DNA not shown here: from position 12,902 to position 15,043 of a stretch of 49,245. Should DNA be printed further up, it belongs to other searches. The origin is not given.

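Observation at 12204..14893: OLD-family ATPase/Toprim nuclease tightly coupled to a Cas4-like Fe-S nuclease: a Gabija-like pair without a helicase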

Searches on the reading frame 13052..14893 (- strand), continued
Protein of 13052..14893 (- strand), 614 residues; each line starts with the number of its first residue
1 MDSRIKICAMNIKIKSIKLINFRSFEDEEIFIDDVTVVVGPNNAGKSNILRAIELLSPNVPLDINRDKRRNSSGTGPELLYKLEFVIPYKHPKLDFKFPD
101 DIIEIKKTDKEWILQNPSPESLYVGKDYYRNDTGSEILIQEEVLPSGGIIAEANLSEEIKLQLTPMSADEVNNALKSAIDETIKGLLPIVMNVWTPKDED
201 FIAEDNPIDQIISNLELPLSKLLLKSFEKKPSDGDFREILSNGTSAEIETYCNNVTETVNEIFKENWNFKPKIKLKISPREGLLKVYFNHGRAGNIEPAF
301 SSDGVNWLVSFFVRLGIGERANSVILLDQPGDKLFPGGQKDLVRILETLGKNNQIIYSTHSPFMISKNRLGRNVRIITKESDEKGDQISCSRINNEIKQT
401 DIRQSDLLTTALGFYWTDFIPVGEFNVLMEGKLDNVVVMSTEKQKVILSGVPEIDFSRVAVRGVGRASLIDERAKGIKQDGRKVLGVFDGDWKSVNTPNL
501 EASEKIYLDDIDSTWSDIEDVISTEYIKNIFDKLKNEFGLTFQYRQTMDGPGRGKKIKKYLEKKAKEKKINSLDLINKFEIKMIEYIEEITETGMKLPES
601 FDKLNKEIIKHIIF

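Call 51: search_protein_families(library=padloc, proteins=[L091:1390-2142:+, L171:5548-6216:+, L003:7866-8927:+, L004:4798-5994:+, L091:2272-2706:+, L171:815-3655:+], max_evalue=0.01)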
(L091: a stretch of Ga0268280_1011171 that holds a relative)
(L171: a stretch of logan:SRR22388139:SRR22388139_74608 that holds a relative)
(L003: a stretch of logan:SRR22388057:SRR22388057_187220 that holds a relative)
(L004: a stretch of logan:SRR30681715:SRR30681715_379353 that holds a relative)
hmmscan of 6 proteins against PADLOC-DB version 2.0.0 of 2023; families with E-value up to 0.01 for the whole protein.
L091:1390-2142:+ (251 aa): 7 families
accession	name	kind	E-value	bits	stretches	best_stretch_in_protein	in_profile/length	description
PDLC00943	Cas4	-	1.3e-09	36.3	1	118-244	66-176/180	CRISPR-associated protein Cas4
PDLC00944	Cas4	-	2.5e-09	35.6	1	111-246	57-176/177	Cas4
PDLC01250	Cas4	-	3e-09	35.4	1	32-244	9-165/168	"CAS-I,CAS-II,CAS-III,CAS-IV,CAS-V,CAS-VI; acquisition_associated"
PDLC01447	Cas4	-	2.7e-08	32.4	1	24-244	5-155/161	"CAS-I,CAS-II,CAS-III,CAS-IV,CAS-V,CAS-VI; acquisition_associated"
PDLC02087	Cas4b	-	3e-05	22.2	1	115-189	70-138/189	-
PDLC01747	Cas1g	-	0.00013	18.7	1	92-180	35-119/523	-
PDLC02085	Cas4a2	-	0.00099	17.5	1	136-248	73-163/166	-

L171:5548-6216:+ (223 aa): 4 families
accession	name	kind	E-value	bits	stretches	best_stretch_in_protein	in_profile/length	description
PDLC00943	Cas4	-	3.7e-06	25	1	47-208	34-176/180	CRISPR-associated protein Cas4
PDLC01447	Cas4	-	1.2e-05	23.8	1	13-208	13-155/161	"CAS-I,CAS-II,CAS-III,CAS-IV,CAS-V,CAS-VI; acquisition_associated"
PDLC00944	Cas4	-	0.00012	20.3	1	50-207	37-173/177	Cas4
PDLC01250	Cas4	-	0.00022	19.6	1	64-208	50-165/168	"CAS-I,CAS-II,CAS-III,CAS-IV,CAS-V,CAS-VI; acquisition_associated"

L003:7866-8927:+ (354 aa): 0 families

L004:4798-5994:+ (399 aa): 0 families

L091:2272-2706:+ (145 aa): 0 families

L171:815-3655:+ (947 aa): 6 families
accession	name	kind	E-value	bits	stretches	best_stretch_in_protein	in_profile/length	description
PDLC03648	REase_III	-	1.3e-17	61.3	2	416-533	248-357/871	Type III restriction enzyme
PDLC03649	REase_III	-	1.9e-06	24.1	1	467-535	480-543/973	Type III restriction enzyme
PDLC03647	REase_III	-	1.1e-05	21.9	1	485-531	505-551/989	Type III restriction enzyme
PDLC03047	REase_I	-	2.7e-05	20.1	1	434-531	617-704/1107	Type I restriction enzyme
PDLC03650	REase_III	-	0.00029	17.3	1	416-531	319-422/898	Type III restriction enzyme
PDLC03042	REase_I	-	0.0029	13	1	429-531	736-831/1170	Type I restriction enzyme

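Call 55: search_protein_families(library=pfam, alignment_id=A4, max_evalue=0.001)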
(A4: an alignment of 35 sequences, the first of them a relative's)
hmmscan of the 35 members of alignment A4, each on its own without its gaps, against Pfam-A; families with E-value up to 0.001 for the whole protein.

A. member 1, L091:1390-2145:+ (251 aa): 1 family
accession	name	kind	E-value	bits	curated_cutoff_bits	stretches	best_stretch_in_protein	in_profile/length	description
PF12705.13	PDDEXK_1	-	2e-11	44.8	22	1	84-244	83-244/247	PD-(D/E)XK nuclease superfamily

B. families by the number of members that match (of 35 scanned): 44 families (the first 25 are shown)
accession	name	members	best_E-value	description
PF03235.19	GmrSD_N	3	1.8e-33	GmrSD restriction endonuclease, N-terminal domain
PF02875.26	Mur_ligase_C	3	2.3e-16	Mur ligase, glutamate ligase domain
PF08245.18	Mur_ligase_M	3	4.9e-15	Mur ligase middle domain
PF04851.21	ResIII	2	1.1e-39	Type III restriction enzyme, res subunit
PF12705.13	PDDEXK_1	2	5.9e-32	PD-(D/E)XK nuclease superfamily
PF01548.23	DEDD_Tnp_IS110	2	1.2e-20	Transposase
PF00270.35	DEAD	2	1.7e-10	DEAD/DEAH box helicase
PF04471.18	Mrr_cat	2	3.5e-10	Restriction endonuclease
PF02384.22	N6_Mtase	1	6.4e-111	N-6 DNA Methylase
PF12008.13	EcoR124_C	1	9.2e-72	Type I restriction and modification enzyme - subunit R C terminal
PF18766.7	SWI2_SNF2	1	1.3e-65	SWI2/SNF2 ATPase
PF22679.2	T1R_D3-like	1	2.5e-58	Type I restriction enzyme subunit R domain 3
PF06912.16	DUF1275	1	8.3e-49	Protein of unknown function (DUF1275)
PF18062.7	RE_AspBHI_N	1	1.6e-48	Restriction endonuclease AspBHI N-terminal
PF00580.27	UvrD-helicase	1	8.8e-45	UvrD/REP helicase N-terminal domain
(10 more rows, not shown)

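Call 58: find_related_loci(query=A3, collection=viral_contigs, flank=6000)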
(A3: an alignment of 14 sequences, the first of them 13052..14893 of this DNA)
Query A3 (614 aa) in viral_contigs; peptide patterns used: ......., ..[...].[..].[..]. (x = any residue, [..] = any of these).
45 stretches matched a pattern; 9 encode a relative of the query (tblastn E <= 1e-3); 9 distinct loci.
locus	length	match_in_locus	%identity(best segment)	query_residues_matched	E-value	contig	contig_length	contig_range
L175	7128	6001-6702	24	252-491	5e-18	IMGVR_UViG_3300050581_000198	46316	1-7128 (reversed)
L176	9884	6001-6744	29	246-488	2e-16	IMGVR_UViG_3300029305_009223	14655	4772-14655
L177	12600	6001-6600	31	246-440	8e-15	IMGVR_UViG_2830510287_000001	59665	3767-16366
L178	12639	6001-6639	27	238-434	4e-11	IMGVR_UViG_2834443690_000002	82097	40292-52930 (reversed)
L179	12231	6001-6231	40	302-377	4e-10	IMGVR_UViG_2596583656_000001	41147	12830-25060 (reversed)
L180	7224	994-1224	38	302-377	9e-10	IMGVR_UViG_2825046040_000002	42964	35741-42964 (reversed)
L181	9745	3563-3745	35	324-383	1e-7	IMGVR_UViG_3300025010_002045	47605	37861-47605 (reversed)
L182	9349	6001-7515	36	10-477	2e-6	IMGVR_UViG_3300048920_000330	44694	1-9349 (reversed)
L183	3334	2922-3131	36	304-366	5e-5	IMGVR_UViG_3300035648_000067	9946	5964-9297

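Call 59: find_homologous_proteins(query=L091:1390-2142:+)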
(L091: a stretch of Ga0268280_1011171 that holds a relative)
Query L091:1390-2142:+ (251 aa): 8000 proteins with E <= 0.001 among 8000 candidates; the best 120 are listed.
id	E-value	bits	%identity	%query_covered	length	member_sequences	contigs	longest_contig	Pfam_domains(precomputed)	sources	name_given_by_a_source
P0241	2.6e-172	589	100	100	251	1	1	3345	PF12705.14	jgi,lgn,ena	-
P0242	2.6e-151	520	86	100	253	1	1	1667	PF12705.14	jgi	-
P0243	2.0e-148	511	84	100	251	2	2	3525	PF12705.14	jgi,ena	-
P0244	5.0e-148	509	84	100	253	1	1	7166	PF12705.14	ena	-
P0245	1.2e-147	508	84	100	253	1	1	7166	PF12705.14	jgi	-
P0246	1.6e-147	508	84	100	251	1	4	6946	PF12705.14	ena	-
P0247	5.2e-147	506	85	98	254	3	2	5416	PF12705.14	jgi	jgi:hypothetical protein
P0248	1.6e-146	505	84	100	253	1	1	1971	PF12705.14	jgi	-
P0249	3.6e-146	503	85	98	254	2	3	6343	PF12705.14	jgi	jgi:hypothetical protein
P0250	4.1e-146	503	84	100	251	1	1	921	PF12705.14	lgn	-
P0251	7.1e-146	502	83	100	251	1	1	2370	PF12705.14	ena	-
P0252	8.4e-146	502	83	100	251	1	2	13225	PF12705.14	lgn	-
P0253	9.4e-146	502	83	100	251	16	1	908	PF12705.14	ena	-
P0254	1.0e-145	502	84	100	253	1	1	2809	PF12705.14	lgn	-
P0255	1.1e-145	502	83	100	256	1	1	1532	PF12705.14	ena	-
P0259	1.1e-144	499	83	100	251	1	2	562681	PF12705.14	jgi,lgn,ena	jgi:CRISPR/Cas system-associated exonuclease Cas4 (RecB family)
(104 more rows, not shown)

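Call 61: find_encoding_contigs(protein=P0244, flank=6000, max_places=3)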
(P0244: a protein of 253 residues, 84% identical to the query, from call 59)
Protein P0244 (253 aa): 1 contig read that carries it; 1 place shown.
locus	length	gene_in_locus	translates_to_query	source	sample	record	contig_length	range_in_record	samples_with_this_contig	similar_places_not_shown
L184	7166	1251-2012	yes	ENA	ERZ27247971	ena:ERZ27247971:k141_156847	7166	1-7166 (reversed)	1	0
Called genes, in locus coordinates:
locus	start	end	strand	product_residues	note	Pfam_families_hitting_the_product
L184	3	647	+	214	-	?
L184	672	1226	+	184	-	-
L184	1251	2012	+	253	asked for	PF12705:PDDEXK_1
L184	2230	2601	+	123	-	-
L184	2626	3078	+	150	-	PF00293:NUDIX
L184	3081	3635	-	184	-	PF01725:Ham1p_like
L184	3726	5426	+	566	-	PF00005:ABC_tran, PF02463:SMC_N (faint), PF13191:AAA_16 (faint), PF13476:AAA_23 (faint), PF13555:AAA_29 (faint), PF25199:nSTAND_NTPase5 (faint), PF13304:AAA_21 (faint), PF00005:ABC_tran, +1 more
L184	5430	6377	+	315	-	PF01921:tRNA-synt_1f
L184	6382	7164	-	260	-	?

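Call 62: find_encoding_contigs(protein=P0259, flank=6000, max_places=3)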
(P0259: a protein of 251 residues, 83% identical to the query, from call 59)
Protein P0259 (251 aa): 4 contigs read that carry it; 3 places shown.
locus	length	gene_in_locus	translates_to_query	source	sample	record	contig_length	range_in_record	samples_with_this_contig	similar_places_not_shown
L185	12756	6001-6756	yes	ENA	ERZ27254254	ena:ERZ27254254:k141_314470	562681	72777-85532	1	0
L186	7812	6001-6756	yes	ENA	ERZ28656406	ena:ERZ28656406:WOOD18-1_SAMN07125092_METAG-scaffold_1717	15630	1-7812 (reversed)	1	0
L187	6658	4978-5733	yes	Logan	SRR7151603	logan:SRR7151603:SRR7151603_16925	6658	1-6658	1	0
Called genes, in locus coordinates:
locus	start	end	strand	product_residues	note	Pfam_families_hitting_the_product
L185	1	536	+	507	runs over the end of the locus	PF00078:RVT_1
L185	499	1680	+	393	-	-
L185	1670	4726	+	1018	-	PF04313:HSDR_N, PF00270:DEAD, PF04851:ResIII, PF18766:SWI2_SNF2, PF22679:T1R_D3-like, PF12008:EcoR124_C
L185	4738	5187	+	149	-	-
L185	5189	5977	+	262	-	-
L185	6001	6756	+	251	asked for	PF12705:PDDEXK_1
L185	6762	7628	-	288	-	-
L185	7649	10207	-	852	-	-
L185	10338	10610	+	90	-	PF13560:HTH_31, PF12844:HTH_19 (weak), PF01381:HTH_3, PF13443:HTH_26 (weak)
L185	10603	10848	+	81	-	-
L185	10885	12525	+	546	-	-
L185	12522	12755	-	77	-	-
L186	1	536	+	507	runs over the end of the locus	PF00078:RVT_1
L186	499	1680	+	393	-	-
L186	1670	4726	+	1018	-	PF04313:HSDR_N, PF00270:DEAD, PF04851:ResIII, PF18766:SWI2_SNF2, PF22679:T1R_D3-like, PF12008:EcoR124_C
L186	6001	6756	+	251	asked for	PF12705:PDDEXK_1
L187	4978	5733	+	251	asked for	PF12705:PDDEXK_1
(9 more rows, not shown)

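Call 75: search_solved_structures(query=A1, max_evalue=0.001, show_alignments=2)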
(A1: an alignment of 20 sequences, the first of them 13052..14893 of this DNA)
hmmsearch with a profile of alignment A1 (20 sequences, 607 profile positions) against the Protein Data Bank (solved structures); distinct sequences matched with E-value up to 0.001: 50.
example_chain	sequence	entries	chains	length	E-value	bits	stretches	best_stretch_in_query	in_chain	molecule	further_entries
6p74_A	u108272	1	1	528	2.3e-22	82.6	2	319-489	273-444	Putative ATP-dependent endonuclease of the OLD family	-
8ee4_A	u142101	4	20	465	9.1e-16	60.8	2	3-135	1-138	PtuA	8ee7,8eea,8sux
9nnk_C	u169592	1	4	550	3.1e-13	52.4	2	5-45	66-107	Retreon I-A effector PtuA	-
9n69_A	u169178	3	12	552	3.1e-13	52.4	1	3-385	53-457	AAA family ATPase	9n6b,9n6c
9nnb_C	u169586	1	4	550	5.8e-12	48.3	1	5-45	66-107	Retron I-A effector PtuA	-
9kjx_B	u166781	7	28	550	8.5e-12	47.7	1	5-45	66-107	AAA family ATPase | Retron I-A effector PtuA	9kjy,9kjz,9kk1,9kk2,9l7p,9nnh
22bu_B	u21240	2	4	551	1.2e-11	47.2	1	5-66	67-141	AAA family ATPase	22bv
9vkz_A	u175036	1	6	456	1.5e-11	46.9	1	5-45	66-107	Retron Ec78 probable ATPase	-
9vh1_D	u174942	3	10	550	1.9e-11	46.6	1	5-45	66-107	Retron Ec78 probable ATPase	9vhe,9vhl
9u9y_A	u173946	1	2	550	4.1e-11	45.5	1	5-45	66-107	AAA family ATPase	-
8j4t_A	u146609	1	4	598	7e-11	44.7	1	3-99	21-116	Endonuclease GajA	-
22et_E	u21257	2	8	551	1.3e-10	43.7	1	5-66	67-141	PtuA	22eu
8wy4_A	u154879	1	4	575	2.4e-10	42.9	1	3-99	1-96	Endonuclease GajA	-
8jq9_B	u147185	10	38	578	2.5e-10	42.9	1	3-99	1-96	Endonuclease GajA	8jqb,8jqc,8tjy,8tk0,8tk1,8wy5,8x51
8sm3_A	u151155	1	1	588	4.3e-10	42.1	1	4-99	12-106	Endonuclease GajA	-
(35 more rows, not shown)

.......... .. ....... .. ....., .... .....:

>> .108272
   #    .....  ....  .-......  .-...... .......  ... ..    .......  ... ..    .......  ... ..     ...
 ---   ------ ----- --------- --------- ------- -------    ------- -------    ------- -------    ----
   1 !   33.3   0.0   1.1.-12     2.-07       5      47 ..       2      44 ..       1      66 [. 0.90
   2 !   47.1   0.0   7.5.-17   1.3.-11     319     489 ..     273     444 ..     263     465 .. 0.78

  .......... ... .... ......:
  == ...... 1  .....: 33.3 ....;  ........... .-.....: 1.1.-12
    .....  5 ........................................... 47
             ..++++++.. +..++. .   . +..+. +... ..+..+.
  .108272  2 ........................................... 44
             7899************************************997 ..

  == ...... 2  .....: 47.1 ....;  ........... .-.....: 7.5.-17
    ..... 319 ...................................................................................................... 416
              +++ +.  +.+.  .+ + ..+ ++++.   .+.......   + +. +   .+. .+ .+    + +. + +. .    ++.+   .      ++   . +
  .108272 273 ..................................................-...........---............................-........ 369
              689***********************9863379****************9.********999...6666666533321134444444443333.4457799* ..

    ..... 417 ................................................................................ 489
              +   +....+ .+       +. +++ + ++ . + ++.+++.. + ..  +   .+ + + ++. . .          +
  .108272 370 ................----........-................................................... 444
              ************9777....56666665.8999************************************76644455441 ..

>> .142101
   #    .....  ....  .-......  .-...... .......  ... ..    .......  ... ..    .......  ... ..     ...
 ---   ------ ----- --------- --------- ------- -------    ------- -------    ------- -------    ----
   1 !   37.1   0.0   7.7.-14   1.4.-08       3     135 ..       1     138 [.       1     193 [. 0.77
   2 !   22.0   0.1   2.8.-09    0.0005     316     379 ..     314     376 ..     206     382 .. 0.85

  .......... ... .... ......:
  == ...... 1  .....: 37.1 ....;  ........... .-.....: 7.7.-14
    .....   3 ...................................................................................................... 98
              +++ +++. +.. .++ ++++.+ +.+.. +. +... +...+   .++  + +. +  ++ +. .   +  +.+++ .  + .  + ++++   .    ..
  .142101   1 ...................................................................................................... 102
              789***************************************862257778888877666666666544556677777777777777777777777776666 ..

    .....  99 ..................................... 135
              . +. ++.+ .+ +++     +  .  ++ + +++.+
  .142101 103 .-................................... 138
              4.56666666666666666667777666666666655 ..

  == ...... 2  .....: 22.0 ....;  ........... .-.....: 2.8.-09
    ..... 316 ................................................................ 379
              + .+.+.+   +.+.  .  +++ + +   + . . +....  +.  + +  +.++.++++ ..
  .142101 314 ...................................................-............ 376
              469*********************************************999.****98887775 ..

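Call 84: search_dna_similar(query=window:13052-14893:-, collection=phages, mode=protein, max_rows=10)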
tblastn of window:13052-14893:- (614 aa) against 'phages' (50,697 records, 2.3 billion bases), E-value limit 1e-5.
Records with a match: 1; places in all: 1; records where one place covers at least 80% of the query: 0.
Best place of each record, by identity: <60% 1.
By first word of the organism name: Bacteriophage 1.
By host as written in the record: - 1.
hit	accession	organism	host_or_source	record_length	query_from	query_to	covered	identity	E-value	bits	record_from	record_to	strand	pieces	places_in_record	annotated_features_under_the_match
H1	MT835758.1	Bacteriophage sp.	human fecal samples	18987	320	438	19%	32.5%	8e-10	68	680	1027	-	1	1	record has no annotation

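Call 88: find_related_loci(query=L091:1390-2142:+, collection=viral_contigs, flank=6000)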
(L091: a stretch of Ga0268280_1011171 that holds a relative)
Query L091:1390-2142:+ (251 aa) in viral_contigs; peptide patterns used: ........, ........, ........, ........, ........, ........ (x = any residue, [..] = any of these).
4 stretches matched a pattern; 2 encode a relative of the query (tblastn E <= 1e-3); 2 distinct loci.
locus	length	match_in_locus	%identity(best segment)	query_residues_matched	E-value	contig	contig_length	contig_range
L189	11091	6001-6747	63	1-251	1e-111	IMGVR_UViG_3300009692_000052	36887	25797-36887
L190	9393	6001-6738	62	1-248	3e-109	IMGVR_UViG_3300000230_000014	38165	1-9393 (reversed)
